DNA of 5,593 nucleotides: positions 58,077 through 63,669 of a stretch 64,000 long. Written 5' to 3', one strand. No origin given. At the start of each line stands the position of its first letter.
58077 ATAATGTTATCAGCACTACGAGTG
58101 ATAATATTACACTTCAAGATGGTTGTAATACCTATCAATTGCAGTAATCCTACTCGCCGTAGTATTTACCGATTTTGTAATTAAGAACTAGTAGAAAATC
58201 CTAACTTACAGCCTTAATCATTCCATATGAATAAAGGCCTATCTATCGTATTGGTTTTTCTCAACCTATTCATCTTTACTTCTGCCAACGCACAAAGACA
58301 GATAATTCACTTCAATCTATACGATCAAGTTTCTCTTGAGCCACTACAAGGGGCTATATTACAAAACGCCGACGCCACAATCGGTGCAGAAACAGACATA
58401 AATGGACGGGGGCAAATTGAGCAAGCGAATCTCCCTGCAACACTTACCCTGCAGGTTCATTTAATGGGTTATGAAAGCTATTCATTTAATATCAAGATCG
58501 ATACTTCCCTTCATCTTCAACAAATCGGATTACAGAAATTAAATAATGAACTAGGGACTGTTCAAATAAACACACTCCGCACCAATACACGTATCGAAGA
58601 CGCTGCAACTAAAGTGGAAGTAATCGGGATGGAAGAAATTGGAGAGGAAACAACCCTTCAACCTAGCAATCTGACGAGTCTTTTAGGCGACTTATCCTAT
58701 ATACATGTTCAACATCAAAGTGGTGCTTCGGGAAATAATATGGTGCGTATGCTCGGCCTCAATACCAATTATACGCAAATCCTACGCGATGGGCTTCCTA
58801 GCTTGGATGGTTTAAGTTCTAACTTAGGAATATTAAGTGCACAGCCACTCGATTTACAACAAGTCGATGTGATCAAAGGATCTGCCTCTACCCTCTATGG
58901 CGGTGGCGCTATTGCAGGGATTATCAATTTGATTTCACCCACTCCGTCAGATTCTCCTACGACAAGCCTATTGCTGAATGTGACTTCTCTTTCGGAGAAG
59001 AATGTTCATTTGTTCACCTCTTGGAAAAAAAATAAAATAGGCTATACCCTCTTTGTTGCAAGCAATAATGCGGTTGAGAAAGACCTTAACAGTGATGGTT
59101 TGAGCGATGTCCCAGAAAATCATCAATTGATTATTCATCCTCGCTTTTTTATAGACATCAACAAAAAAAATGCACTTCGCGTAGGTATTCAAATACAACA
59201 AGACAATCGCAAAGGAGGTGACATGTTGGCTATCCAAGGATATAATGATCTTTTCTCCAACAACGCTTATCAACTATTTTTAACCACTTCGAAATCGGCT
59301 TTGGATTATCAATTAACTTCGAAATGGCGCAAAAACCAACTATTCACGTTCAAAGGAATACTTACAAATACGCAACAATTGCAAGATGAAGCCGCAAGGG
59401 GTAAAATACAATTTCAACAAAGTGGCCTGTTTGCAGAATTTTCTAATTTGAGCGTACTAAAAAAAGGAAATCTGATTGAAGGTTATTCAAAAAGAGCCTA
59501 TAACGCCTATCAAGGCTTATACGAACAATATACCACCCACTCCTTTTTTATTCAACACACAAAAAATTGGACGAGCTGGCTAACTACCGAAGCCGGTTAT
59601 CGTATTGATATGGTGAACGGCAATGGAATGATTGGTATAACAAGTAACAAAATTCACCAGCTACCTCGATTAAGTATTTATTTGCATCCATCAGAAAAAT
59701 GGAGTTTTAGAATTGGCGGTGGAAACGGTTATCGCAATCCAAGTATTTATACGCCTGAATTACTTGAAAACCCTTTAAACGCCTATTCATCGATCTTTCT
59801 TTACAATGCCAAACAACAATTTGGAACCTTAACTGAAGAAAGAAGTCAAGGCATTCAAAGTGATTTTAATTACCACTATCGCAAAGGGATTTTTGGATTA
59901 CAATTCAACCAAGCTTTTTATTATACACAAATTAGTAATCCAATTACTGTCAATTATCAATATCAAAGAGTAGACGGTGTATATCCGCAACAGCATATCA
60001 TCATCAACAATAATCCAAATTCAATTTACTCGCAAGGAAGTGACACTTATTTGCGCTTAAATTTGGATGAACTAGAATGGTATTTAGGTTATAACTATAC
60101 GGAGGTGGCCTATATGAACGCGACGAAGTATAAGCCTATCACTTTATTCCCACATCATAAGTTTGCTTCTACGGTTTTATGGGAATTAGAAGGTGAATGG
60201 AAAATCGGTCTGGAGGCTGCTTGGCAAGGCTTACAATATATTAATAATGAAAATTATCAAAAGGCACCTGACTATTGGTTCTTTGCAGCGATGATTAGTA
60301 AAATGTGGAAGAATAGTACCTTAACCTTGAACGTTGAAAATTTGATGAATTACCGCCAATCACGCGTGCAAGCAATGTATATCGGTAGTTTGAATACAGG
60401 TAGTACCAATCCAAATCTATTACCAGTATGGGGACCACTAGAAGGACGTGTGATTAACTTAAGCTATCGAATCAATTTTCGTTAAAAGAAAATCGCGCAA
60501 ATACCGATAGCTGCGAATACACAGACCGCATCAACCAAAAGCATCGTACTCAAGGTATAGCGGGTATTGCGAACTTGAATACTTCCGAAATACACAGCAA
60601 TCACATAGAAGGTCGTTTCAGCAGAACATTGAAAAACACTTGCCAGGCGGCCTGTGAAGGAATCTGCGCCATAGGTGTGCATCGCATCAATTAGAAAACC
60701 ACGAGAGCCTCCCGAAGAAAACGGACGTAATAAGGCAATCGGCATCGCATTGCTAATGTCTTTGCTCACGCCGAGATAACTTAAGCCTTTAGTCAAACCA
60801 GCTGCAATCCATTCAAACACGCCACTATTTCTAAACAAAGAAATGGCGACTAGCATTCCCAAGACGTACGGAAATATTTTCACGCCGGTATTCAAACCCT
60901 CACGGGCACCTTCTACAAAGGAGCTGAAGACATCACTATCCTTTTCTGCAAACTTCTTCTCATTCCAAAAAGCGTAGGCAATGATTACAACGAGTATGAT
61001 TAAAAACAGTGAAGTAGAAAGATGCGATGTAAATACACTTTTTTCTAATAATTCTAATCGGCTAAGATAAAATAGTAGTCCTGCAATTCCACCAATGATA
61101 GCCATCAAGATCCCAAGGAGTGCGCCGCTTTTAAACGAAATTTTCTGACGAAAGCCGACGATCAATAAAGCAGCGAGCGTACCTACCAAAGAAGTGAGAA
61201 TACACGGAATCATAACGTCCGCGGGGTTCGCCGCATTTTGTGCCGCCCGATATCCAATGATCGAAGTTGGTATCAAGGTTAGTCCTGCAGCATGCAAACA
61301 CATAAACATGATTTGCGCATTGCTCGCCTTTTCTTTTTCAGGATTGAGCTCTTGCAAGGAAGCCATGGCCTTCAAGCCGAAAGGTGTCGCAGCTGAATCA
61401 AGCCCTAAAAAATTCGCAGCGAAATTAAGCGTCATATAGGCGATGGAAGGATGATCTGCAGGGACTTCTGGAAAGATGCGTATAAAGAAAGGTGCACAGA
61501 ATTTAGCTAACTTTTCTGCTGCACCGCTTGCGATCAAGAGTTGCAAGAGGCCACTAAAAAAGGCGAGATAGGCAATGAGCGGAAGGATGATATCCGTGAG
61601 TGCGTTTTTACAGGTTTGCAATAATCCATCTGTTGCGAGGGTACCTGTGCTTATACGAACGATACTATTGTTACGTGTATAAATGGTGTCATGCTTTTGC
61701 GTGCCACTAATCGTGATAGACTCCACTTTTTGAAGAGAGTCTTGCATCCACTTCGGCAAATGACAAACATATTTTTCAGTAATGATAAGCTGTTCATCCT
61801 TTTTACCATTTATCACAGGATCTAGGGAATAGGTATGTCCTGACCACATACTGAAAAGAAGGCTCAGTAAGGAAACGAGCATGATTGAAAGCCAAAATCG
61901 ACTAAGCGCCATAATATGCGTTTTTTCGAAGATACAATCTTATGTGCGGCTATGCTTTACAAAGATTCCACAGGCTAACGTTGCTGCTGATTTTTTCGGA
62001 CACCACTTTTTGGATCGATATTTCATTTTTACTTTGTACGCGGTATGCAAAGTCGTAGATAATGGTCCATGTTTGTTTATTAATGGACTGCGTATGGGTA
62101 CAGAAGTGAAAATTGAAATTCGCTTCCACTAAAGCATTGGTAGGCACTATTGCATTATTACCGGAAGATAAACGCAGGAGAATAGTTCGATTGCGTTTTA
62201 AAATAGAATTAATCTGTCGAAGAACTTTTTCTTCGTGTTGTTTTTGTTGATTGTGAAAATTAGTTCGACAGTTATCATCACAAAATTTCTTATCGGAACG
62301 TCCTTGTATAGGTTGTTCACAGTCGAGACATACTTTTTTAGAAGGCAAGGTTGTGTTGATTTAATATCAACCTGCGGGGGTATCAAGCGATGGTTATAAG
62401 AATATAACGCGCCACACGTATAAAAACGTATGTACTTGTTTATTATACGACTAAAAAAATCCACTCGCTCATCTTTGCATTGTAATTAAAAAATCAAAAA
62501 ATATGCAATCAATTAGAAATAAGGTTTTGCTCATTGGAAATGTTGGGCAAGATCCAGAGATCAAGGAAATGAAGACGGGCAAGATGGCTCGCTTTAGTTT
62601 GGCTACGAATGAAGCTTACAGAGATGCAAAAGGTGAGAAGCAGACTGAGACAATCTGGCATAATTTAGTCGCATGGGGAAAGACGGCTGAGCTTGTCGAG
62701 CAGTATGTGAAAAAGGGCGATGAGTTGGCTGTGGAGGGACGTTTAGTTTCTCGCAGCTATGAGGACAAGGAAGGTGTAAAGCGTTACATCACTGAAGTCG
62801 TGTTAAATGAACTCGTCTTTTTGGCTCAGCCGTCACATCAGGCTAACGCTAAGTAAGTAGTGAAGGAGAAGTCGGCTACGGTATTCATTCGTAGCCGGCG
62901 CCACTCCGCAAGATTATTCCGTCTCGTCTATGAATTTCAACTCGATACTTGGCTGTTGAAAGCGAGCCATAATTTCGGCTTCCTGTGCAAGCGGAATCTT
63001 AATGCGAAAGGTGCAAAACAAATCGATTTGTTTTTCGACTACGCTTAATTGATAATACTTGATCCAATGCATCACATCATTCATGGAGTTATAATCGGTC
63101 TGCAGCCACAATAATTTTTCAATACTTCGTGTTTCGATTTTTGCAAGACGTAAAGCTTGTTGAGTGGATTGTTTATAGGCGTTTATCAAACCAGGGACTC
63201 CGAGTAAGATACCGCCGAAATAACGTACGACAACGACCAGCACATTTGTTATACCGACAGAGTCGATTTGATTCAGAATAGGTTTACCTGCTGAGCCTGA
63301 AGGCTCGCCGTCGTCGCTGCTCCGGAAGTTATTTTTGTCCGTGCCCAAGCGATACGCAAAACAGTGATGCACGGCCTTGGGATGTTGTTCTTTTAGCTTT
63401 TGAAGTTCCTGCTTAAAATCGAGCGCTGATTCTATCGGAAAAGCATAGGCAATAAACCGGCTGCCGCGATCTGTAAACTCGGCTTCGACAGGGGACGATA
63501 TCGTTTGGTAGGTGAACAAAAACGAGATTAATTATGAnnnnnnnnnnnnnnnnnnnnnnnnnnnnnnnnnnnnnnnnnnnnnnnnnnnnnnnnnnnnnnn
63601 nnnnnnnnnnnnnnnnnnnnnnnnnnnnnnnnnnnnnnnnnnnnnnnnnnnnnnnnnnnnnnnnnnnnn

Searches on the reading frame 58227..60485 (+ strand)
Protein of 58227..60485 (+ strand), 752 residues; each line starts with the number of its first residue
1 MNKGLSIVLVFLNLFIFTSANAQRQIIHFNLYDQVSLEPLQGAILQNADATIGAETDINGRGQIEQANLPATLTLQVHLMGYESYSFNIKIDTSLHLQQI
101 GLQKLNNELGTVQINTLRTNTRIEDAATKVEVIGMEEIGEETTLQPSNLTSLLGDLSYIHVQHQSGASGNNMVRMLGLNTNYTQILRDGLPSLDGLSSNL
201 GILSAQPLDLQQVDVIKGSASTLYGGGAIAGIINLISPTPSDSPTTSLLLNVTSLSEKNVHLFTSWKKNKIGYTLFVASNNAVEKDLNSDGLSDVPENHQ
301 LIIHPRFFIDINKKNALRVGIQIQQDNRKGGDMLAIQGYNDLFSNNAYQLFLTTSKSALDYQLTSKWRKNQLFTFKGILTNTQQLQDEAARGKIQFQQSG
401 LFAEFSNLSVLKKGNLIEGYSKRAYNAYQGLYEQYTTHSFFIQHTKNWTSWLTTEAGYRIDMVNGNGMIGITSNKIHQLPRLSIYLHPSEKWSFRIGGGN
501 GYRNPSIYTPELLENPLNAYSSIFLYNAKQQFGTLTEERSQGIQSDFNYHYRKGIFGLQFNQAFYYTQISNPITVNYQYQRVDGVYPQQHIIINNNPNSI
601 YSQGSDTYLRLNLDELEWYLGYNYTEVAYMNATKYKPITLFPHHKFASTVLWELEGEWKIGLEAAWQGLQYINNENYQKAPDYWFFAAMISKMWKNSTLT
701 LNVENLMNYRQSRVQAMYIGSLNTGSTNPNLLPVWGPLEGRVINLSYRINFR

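Call 63: search_protein_families(library=pfam, proteins=[window:58227-60485:+], max_evalue=0.0001)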
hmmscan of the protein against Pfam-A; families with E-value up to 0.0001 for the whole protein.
window:58227-60485:+ (752 aa): 2 families
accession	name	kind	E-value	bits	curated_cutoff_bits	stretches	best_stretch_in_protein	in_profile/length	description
PF07715.20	Plug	-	1.2e-15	58.4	23.9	1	124-232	3-107/107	TonB-dependent Receptor Plug Domain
PF13715.12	CarbopepD_reg_2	-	2.1e-06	28.1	32.2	1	32-112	6-86/88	CarboxypepD_reg-like domain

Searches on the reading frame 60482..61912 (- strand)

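Call 63: search_protein_families(library=pfam, proteins=[window:60482-61912:-], max_evalue=0.0001)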
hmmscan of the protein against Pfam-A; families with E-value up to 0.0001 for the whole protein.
window:60482-61912:- (476 aa): 1 family
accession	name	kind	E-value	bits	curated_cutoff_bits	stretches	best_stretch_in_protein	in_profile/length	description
PF07670.19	Gate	-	7.2e-21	75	29.6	2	344-445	2-101/104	Nucleoside recognition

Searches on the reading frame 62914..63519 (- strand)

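Call 63: search_protein_families(library=pfam, proteins=[window:62914-63519:-], max_evalue=0.0001)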
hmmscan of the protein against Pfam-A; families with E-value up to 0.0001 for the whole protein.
window:62914-63519:- (201 aa): 1 family
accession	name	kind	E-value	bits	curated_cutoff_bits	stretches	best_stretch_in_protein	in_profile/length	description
PF01205.25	UPF0029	-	1.6e-37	128.2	27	1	18-123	1-107/107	Uncharacterized protein family UPF0029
